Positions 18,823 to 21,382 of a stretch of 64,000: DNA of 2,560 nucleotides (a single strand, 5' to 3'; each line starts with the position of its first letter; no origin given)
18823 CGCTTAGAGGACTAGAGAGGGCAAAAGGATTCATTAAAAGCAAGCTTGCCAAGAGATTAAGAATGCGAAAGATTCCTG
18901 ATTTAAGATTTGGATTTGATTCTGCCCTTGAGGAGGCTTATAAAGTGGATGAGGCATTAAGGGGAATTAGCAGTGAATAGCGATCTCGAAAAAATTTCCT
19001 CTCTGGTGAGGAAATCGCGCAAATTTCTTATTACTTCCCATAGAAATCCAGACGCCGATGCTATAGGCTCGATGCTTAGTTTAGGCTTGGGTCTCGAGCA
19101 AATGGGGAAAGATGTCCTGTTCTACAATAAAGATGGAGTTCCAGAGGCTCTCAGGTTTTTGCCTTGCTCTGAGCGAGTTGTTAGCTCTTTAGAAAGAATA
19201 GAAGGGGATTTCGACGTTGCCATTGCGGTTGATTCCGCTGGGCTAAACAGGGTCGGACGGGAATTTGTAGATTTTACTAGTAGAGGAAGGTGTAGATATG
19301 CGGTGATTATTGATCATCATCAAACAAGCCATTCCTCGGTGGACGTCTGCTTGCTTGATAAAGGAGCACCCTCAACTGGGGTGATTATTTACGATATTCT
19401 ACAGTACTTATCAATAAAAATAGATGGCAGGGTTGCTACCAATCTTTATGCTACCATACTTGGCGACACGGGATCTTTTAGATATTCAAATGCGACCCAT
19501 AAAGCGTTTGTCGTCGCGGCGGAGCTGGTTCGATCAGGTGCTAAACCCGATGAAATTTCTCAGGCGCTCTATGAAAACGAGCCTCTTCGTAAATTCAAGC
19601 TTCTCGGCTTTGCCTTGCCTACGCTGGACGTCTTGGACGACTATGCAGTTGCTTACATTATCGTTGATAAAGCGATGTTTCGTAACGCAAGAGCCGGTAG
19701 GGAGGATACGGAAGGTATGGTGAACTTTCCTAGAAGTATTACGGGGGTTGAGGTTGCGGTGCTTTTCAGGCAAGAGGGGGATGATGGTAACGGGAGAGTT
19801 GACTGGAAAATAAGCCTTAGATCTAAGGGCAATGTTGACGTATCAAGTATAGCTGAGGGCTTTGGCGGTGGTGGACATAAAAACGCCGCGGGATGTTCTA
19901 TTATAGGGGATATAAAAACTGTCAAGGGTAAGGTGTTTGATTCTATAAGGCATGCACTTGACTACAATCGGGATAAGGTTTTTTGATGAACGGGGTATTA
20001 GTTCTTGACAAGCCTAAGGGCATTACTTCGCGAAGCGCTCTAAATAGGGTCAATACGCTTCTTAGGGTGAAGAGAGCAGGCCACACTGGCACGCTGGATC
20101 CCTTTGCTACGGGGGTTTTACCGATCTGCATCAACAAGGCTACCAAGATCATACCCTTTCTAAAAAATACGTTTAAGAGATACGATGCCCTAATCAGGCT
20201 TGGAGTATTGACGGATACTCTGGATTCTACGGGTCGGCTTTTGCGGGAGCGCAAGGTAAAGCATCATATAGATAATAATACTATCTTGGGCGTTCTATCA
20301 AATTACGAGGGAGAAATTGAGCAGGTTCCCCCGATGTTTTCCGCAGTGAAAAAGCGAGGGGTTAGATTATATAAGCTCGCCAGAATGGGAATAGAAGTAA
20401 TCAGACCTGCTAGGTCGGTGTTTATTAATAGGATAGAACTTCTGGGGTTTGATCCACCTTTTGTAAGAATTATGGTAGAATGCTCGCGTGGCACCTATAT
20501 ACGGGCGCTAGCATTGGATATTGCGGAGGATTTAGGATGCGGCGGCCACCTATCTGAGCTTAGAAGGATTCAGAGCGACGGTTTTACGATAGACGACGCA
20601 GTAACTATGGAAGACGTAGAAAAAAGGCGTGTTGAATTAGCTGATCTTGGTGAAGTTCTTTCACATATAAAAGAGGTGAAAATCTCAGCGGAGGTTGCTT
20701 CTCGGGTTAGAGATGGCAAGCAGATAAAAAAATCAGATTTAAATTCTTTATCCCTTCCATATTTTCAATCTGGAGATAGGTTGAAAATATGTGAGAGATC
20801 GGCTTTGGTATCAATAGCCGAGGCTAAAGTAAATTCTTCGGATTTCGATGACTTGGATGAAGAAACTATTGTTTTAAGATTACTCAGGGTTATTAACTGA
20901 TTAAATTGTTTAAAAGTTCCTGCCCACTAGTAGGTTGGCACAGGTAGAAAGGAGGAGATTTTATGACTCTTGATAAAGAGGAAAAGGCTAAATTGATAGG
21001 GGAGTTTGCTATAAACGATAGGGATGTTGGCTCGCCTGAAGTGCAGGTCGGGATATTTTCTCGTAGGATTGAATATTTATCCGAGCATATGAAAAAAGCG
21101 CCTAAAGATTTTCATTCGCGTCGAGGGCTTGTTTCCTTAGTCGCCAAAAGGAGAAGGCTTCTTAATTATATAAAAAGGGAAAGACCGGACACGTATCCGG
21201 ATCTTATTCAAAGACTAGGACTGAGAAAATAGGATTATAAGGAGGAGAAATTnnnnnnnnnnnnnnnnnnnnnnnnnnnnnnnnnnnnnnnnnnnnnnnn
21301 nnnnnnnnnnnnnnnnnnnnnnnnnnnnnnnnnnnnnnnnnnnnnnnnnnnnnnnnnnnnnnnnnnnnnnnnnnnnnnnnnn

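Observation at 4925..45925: Pair of diverged ~170-bp repeat elements in inverted orientation bracket a 40.6 kb segment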

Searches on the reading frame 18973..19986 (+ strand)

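Call 42: search_protein_families(library=pfam, proteins=[window:18973-19986:+], max_evalue=0.0001)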
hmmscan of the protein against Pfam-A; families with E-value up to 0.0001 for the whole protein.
window:18973-19986:+ (337 aa): 2 families
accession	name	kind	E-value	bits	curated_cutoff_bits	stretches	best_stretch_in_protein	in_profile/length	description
PF01368.27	DHH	-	6.2e-13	49.6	28.1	1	17-160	1-123/125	DHH family, N-terminal domain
PF02272.25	DHHA1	-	3e-12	47.3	25.9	1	238-311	10-84/102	DHHA1 domain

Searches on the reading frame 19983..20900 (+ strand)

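Call 42: search_protein_families(library=pfam, proteins=[window:19983-20900:+], max_evalue=0.0001)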
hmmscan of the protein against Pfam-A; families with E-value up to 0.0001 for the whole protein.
window:19983-20900:+ (305 aa): 2 families
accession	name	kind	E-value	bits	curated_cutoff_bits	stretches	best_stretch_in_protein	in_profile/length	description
PF01509.24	TruB_N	-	1e-52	178.9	27.3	1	26-173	3-149/149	TruB family pseudouridylate synthase (N terminal domain)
PF16198.10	TruB_C_2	-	3.1e-12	46.9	29.3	1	174-215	1-42/66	tRNA pseudouridylate synthase B C-terminal domain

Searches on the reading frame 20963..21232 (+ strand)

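Call 42: search_protein_families(library=pfam, proteins=[window:20963-21232:+], max_evalue=0.0001)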
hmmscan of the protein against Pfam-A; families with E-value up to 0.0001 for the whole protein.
window:20963-21232:+ (89 aa): 1 family
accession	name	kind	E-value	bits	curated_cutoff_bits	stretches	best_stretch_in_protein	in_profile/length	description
PF00312.27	Ribosomal_S15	-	1.5e-29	102.4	31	1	8-88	1-81/81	Ribosomal protein S15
